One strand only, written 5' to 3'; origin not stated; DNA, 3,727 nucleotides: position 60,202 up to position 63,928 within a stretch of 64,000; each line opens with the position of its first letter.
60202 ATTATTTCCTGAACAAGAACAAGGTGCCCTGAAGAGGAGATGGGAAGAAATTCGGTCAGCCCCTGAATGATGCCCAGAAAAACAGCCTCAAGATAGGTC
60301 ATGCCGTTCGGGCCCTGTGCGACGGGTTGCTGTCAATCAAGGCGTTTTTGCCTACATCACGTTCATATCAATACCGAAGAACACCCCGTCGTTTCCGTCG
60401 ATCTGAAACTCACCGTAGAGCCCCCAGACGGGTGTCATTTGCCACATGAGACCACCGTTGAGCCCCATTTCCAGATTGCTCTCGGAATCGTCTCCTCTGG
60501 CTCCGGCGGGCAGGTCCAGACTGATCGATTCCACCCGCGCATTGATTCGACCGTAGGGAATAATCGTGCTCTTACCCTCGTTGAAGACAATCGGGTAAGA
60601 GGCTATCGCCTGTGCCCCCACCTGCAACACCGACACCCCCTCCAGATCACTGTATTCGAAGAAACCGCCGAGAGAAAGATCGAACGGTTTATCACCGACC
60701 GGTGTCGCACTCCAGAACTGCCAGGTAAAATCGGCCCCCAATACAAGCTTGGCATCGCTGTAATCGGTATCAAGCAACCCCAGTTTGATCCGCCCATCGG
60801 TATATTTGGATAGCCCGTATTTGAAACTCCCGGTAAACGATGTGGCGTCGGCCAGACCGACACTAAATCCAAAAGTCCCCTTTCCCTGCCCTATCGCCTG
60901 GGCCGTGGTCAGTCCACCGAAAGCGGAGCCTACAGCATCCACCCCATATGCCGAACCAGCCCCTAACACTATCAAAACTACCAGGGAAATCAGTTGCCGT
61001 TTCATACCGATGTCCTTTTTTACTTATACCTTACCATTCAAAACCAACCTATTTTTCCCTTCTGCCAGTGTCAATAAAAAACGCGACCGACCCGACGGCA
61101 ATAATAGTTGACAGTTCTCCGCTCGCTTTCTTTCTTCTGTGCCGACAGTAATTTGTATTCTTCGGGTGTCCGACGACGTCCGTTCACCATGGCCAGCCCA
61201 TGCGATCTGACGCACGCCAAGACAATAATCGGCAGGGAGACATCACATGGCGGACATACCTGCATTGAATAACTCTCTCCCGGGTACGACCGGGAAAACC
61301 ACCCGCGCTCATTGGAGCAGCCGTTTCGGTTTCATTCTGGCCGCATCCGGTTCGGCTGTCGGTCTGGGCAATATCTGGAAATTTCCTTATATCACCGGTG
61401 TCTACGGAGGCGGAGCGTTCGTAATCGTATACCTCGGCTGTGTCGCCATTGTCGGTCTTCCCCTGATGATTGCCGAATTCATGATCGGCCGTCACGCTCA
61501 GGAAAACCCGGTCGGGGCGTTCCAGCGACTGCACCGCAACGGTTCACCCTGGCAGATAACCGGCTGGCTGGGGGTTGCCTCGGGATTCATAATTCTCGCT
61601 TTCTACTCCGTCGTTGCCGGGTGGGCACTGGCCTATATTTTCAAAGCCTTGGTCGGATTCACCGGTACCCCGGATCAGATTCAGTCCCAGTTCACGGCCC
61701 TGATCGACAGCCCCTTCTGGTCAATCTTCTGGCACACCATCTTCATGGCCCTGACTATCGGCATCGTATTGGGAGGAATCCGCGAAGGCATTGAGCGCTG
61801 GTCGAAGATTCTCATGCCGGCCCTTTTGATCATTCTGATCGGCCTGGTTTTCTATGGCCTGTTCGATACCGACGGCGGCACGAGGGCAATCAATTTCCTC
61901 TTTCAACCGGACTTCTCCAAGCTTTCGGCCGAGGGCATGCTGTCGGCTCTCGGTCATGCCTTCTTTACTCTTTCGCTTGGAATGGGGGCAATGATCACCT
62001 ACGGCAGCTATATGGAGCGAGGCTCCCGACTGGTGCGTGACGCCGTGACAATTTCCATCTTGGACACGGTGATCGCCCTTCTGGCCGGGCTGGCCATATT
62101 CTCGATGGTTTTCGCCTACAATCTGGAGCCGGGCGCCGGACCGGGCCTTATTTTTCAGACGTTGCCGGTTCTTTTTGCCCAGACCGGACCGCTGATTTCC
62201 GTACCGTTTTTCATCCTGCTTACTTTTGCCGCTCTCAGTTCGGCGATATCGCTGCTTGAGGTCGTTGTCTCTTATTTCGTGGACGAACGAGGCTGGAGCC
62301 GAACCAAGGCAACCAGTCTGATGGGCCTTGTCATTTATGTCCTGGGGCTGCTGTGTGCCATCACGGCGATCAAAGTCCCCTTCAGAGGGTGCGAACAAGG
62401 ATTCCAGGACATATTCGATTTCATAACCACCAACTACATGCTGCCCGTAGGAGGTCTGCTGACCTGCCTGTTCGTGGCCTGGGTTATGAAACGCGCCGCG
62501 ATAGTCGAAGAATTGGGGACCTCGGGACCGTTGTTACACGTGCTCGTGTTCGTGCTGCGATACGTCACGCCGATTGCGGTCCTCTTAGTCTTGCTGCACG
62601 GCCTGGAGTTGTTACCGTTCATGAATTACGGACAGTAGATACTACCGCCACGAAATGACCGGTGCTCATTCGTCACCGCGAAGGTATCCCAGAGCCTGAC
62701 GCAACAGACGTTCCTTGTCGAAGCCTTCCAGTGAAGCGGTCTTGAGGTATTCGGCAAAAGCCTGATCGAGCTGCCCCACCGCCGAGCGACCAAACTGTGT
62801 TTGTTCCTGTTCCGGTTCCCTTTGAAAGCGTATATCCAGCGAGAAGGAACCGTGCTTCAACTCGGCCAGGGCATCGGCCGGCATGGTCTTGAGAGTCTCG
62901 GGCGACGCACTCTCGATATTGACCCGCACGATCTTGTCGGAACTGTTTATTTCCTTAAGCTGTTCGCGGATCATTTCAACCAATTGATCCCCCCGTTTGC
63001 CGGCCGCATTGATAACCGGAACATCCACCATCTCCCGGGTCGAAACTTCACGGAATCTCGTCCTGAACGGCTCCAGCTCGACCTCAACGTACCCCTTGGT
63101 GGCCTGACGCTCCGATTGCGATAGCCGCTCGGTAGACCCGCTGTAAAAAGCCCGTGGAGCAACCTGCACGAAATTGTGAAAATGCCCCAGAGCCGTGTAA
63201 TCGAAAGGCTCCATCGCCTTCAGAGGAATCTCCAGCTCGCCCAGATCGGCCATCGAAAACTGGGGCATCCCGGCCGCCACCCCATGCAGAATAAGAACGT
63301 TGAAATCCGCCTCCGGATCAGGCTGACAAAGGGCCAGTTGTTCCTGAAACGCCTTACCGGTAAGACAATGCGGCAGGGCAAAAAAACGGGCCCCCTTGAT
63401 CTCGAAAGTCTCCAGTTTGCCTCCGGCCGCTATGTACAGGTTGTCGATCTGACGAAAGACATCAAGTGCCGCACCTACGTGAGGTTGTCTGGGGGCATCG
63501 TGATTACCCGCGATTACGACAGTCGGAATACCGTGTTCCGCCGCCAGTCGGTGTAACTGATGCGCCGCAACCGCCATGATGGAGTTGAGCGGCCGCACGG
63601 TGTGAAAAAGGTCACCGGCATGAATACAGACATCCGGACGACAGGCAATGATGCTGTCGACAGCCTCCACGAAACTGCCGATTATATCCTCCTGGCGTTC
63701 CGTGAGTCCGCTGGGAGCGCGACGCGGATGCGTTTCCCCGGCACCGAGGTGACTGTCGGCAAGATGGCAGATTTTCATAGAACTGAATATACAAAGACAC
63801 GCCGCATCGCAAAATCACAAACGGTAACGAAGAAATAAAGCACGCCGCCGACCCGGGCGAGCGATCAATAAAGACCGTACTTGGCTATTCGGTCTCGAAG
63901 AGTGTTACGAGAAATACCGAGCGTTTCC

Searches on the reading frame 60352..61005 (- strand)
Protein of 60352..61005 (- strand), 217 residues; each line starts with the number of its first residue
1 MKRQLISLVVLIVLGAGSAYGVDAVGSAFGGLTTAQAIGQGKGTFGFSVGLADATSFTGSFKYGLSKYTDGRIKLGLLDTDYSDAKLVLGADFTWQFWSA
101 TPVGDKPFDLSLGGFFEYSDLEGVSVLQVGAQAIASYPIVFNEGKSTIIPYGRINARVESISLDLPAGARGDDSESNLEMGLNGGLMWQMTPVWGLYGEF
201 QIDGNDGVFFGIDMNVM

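Call 36: search_protein_families(library=pfam, proteins=[window:60352-61005:-], max_evalue=0.001)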
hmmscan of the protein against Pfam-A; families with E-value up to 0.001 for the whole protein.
window:60352-61005:- (217 aa): 0 families

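Call 47: search_protein_families(library=pfam, proteins=[window:60352-61005:-], max_evalue=1)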
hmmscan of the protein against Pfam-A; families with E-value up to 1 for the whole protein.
window:60352-61005:- (217 aa): 1 family
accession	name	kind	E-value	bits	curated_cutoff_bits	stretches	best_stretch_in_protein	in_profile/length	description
PF20589.3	DUF6790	-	0.097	13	27.1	1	8-53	35-80/158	Family of unknown function (DUF6790)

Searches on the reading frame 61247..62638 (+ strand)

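Call 47: search_protein_families(library=pfam, proteins=[window:61247-62638:+], max_evalue=1)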
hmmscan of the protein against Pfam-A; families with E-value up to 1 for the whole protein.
window:61247-62638:+ (463 aa): 2 families
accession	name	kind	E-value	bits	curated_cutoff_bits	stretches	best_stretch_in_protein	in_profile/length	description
PF00209.24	SNF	-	3.1e-49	168.5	27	2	165-454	182-482/524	Sodium:neurotransmitter symporter family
PF09578.15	Spore_YabQ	-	0.13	12.9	27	1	239-292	2-55/79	Spore cortex protein YabQ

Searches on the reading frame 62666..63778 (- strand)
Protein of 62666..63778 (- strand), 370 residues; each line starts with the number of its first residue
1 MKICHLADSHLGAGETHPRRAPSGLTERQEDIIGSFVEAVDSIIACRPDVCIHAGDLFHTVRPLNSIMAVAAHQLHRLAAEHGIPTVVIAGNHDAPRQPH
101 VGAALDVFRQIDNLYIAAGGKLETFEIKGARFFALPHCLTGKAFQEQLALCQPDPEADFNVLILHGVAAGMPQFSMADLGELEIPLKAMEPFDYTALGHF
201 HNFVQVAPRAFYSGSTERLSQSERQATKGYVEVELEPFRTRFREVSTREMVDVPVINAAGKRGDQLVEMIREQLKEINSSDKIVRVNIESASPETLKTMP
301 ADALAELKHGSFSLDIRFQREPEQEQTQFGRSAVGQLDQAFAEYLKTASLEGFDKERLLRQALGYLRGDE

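Call 47: search_protein_families(library=pfam, proteins=[window:62666-63778:-], max_evalue=1)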
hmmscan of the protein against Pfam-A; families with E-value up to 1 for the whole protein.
window:62666-63778:- (370 aa): 5 families
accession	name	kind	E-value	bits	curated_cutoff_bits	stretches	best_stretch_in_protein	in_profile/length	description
PF00149.33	Metallophos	-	3.2e-09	38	21.5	1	1-169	1-159/191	Calcineurin-like phosphoesterase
PF12850.12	Metallophos_2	-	1.6e-05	25.4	27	1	1-203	1-119/154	Calcineurin-like phosphoesterase superfamily domain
PF14582.11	Metallophos_3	-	0.0096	15.7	28.2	1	74-165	80-169/259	Metallophosphoesterase, calcineurin superfamily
PF17035.10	BET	-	0.059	13.9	24.5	1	264-298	23-57/64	Bromodomain extra-terminal - transcription regulation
PF00809.28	Pterin_bind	-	0.063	13.3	25.5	1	62-151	95-186/244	Pterin binding enzyme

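Call 62: find_encoding_contigs(protein=window:62666-63778:-, flank=10000, max_places=1)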
Protein window:62666-63778:- (370 aa): no gene with exactly this product is on record in the collection.
